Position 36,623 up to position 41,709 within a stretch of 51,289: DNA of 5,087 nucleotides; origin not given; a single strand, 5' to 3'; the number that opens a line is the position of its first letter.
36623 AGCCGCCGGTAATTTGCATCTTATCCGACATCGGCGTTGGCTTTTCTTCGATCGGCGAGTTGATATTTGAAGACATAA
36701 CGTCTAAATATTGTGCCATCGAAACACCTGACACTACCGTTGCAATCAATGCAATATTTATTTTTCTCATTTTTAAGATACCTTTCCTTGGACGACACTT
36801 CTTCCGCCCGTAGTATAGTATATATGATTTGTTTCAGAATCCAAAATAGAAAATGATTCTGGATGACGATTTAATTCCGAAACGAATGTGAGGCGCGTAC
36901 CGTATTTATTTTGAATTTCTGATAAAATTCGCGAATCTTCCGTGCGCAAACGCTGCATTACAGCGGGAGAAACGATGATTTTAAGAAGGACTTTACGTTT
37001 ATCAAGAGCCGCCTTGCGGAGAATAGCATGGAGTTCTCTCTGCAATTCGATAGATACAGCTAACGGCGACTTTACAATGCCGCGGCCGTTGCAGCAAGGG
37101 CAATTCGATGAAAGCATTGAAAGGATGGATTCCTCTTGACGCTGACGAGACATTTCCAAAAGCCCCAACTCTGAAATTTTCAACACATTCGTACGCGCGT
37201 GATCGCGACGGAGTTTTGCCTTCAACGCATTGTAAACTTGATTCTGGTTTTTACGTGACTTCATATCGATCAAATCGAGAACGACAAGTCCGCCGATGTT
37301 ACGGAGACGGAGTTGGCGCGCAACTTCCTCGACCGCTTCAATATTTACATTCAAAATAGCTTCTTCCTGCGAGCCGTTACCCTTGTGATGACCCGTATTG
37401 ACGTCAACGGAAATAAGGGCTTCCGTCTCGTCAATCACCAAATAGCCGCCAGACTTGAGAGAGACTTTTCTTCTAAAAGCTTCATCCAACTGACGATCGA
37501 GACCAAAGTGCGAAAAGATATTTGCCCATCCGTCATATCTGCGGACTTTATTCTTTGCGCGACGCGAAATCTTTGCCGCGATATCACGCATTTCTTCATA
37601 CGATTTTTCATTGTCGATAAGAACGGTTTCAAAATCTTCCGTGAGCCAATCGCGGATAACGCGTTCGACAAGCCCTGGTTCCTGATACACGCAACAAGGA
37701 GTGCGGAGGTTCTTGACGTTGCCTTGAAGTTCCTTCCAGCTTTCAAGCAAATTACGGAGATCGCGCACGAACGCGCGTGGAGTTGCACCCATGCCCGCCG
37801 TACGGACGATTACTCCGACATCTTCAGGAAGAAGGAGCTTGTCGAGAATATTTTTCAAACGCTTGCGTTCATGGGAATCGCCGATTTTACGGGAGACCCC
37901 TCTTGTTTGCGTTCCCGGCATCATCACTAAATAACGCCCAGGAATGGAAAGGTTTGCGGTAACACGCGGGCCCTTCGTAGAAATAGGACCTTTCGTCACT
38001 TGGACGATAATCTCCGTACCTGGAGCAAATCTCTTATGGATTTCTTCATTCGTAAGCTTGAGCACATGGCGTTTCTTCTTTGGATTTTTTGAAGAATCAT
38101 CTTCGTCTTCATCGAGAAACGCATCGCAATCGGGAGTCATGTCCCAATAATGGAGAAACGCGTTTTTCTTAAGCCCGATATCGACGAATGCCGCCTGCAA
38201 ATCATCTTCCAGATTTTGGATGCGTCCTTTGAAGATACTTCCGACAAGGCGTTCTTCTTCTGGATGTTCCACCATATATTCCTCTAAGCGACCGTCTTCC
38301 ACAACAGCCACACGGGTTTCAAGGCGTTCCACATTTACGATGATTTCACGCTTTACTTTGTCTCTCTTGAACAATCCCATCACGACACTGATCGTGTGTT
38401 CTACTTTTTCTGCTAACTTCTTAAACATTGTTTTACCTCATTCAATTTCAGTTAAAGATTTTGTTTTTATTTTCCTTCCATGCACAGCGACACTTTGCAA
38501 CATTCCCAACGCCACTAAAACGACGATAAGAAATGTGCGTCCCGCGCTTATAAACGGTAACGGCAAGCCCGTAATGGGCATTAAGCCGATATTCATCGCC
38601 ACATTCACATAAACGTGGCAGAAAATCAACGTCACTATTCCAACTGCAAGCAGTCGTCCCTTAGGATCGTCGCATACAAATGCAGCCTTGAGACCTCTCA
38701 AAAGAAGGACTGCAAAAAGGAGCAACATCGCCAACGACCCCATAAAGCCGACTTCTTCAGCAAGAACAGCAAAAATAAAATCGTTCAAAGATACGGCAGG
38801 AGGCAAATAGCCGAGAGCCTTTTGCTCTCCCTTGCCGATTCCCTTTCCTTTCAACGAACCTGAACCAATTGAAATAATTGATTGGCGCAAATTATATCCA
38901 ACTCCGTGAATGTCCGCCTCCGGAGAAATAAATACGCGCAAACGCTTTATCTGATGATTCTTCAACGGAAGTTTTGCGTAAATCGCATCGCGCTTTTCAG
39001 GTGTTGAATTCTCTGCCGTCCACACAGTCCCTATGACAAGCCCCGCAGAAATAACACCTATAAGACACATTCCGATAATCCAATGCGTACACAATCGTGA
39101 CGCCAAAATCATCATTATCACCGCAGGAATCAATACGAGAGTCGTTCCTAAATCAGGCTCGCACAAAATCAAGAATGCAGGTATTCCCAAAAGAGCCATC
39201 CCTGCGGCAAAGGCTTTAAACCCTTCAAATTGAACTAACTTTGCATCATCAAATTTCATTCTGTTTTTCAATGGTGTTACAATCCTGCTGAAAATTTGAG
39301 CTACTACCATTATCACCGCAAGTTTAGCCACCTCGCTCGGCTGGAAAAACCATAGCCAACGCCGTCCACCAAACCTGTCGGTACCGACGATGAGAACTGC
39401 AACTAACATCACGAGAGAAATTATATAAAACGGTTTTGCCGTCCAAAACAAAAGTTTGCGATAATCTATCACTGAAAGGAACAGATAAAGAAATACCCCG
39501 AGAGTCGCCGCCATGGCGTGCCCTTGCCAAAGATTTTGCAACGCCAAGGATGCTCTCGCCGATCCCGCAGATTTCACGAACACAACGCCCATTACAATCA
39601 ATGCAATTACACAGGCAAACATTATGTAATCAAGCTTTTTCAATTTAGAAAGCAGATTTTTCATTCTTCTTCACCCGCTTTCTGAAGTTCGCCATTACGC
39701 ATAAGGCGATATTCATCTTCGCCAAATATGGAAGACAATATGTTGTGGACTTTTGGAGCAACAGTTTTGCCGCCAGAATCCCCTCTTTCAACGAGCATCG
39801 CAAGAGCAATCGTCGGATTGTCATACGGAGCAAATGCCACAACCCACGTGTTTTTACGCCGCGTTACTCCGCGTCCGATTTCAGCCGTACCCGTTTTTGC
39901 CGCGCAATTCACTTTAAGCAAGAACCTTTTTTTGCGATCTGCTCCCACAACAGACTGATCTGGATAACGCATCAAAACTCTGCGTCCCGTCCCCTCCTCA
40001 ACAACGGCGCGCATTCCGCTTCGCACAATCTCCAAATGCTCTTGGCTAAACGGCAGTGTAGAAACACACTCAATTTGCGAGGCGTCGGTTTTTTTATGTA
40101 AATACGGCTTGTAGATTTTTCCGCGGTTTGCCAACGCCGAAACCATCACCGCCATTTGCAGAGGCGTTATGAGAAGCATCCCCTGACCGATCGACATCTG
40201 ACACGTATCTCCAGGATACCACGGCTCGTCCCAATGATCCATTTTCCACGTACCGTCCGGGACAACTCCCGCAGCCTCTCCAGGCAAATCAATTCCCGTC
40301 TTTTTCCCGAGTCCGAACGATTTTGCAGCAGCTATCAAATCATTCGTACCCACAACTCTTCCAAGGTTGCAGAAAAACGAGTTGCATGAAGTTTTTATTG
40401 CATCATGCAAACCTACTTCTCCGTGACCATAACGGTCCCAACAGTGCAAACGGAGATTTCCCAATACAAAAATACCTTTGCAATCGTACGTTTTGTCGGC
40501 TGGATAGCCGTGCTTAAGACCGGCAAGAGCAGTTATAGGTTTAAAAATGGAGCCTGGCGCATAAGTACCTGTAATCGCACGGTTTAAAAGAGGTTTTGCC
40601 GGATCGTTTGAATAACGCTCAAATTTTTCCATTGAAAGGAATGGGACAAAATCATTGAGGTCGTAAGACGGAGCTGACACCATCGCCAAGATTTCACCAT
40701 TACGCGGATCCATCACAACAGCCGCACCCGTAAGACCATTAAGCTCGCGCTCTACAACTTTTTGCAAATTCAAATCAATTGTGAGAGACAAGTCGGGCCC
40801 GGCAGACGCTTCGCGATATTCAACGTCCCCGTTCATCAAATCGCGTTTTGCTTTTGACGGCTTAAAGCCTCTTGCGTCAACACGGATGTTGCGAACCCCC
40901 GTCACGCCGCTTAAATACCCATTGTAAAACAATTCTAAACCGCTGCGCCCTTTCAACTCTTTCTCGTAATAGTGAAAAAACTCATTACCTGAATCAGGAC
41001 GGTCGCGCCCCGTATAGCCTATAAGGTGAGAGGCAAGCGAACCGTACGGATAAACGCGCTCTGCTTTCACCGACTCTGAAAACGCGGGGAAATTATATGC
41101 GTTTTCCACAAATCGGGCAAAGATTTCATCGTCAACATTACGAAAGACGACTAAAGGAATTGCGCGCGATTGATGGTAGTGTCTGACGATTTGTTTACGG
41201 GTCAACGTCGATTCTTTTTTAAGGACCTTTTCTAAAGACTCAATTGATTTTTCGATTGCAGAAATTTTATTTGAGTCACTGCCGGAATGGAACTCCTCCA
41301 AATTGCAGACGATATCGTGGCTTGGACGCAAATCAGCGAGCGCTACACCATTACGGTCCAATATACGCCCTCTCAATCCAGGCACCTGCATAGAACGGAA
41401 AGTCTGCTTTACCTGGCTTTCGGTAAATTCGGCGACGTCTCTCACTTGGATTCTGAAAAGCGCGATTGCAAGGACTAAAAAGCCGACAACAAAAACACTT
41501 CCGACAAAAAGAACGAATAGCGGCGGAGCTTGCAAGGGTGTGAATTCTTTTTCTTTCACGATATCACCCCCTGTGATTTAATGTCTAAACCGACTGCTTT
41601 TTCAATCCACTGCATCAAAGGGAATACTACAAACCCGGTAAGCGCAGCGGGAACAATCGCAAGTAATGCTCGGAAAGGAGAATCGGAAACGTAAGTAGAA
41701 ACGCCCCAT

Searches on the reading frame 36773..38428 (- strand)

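Call 8: search_protein_families(library=pfam, proteins=[window:36773-38428:-], max_evalue=0.001)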
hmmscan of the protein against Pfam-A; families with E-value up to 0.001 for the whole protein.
window:36773-38428:- (551 aa): 2 families
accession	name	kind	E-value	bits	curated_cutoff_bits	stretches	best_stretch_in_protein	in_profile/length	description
PF10150.14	RNase_E_G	-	2.2e-98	329.4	25.5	1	161-431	1-270/270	Ribonuclease E/G family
PF20833.2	RNase_E_G_Thio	-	1.9e-05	25.1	26.8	1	443-528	2-83/86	RNase E/G, Thioredoxin-like domain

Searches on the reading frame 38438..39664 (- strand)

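Call 8: search_protein_families(library=pfam, proteins=[window:38438-39664:-], max_evalue=0.001)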
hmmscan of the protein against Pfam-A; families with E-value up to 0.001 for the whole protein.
window:38438-39664:- (408 aa): 1 family
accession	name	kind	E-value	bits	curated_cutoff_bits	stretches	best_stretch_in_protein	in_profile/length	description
PF01098.24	FTSW_RODA_SPOVE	-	8.3e-73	245.9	26.4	1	14-396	3-354/356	Cell cycle protein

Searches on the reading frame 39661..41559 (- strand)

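Call 9: search_protein_families(library=pfam, proteins=[window:39661-41559:-], max_evalue=0.001)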
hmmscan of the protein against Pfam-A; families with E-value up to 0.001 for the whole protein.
window:39661-41559:- (632 aa): 2 families
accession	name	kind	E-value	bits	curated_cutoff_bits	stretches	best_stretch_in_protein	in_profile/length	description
PF00905.27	Transpeptidase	-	3.1e-66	224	22.1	1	278-608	1-298/299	Penicillin binding protein transpeptidase domain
PF03717.20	PBP_dimer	-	3e-31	109.7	24.4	1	59-231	2-173/180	Penicillin-binding Protein dimerisation domain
